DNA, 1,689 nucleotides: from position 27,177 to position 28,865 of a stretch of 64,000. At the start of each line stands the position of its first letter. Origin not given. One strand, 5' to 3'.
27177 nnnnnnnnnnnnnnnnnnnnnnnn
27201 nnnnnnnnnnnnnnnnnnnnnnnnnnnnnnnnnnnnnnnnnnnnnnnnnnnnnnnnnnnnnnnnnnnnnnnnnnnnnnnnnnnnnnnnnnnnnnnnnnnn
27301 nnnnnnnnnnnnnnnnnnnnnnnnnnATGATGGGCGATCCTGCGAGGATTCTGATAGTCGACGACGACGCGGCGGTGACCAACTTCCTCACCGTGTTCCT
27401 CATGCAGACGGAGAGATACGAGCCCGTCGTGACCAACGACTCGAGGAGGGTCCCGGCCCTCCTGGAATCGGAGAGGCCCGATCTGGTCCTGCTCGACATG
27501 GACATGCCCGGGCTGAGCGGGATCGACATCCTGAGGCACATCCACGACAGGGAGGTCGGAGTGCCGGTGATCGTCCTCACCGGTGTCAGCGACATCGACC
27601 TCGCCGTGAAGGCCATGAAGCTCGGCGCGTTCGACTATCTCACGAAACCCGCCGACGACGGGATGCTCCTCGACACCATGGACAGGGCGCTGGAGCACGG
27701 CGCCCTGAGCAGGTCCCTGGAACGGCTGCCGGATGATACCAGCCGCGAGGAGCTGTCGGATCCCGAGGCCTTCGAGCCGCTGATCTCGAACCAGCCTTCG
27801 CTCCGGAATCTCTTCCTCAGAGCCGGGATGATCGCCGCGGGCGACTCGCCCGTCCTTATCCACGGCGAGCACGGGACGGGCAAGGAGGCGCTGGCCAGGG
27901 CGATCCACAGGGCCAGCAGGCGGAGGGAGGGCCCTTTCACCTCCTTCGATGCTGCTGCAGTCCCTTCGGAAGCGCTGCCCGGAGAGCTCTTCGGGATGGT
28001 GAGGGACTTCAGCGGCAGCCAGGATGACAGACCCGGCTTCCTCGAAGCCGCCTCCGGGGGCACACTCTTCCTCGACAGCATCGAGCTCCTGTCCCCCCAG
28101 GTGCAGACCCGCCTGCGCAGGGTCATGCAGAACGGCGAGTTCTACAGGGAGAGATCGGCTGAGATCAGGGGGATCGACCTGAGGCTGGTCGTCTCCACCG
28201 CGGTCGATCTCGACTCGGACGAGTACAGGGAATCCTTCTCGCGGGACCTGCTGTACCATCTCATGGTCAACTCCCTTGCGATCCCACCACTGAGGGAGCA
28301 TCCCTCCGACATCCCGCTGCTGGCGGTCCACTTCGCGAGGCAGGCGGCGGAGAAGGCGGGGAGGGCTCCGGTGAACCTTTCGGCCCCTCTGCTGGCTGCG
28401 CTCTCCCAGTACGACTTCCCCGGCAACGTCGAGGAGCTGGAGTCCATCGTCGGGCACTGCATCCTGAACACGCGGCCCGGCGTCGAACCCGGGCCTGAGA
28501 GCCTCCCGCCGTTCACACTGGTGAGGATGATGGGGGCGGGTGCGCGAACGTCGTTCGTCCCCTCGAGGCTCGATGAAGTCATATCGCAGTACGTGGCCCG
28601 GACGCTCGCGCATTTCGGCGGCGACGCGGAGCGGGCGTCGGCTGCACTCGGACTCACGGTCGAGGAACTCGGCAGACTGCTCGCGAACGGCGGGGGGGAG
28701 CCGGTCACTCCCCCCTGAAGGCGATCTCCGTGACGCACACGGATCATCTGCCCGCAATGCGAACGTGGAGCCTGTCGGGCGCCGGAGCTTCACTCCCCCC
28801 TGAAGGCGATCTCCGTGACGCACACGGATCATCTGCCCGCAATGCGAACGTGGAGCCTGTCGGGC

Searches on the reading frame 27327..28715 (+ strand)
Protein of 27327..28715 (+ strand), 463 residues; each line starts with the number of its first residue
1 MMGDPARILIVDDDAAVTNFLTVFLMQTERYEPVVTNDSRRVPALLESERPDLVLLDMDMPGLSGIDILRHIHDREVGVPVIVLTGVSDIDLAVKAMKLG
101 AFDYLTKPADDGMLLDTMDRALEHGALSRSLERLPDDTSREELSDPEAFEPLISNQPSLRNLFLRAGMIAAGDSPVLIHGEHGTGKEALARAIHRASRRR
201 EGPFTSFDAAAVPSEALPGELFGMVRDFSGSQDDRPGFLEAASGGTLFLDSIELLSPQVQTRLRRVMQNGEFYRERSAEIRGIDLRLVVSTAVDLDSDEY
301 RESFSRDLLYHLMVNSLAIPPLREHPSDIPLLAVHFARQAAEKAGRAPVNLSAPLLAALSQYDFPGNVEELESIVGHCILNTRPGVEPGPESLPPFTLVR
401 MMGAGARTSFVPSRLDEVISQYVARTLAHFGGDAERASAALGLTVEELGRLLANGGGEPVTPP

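Call 52: search_protein_families(library=pfam, proteins=[window:27327-28715:+], max_evalue=0.0001)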
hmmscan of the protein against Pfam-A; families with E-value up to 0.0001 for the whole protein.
window:27327-28715:+ (463 aa): 4 families
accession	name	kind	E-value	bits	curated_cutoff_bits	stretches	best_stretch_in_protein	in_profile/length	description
PF00158.32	Sigma54_activat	-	1e-39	136.3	20.2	1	152-316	1-166/168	Sigma-54 interaction domain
PF00072.30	Response_reg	-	5.4e-26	91.4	30.2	1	8-117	1-109/111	Response regulator receiver domain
PF14532.12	Sigma54_activ_2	-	1.1e-14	55.3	25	1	162-322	10-138/138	Sigma-54 interaction domain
PF25601.1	AAA_lid_14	-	2.6e-14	53.2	27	1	323-394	1-71/87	AAA+ ATPase lid domain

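Call 80: search_protein_families(library=pfam, proteins=[window:27327-28715:+], max_evalue=0.01)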
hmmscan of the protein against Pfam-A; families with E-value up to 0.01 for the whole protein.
window:27327-28715:+ (463 aa): 8 families
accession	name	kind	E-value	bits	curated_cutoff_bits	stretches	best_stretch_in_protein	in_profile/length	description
PF00158.32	Sigma54_activat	-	1e-39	136.3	20.2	1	152-316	1-166/168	Sigma-54 interaction domain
PF00072.30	Response_reg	-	5.4e-26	91.4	30.2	1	8-117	1-109/111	Response regulator receiver domain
PF14532.12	Sigma54_activ_2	-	1.1e-14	55.3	25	1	162-322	10-138/138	Sigma-54 interaction domain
PF25601.1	AAA_lid_14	-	2.6e-14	53.2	27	1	323-394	1-71/87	AAA+ ATPase lid domain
PF13191.12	AAA_16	-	0.00013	23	32.6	1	168-216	18-68/167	AAA ATPase domain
PF07728.20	AAA_5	-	0.00018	22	22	1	175-295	1-124/139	AAA domain (dynein-related subfamily)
PF01078.27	Mg_chelatase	-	0.0005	20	20.3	0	230-277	93-140/207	Magnesium chelatase, subunit ChlI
PF07724.20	AAA_2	-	0.0018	18.7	27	1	176-297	6-129/166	AAA domain (Cdc48 subfamily)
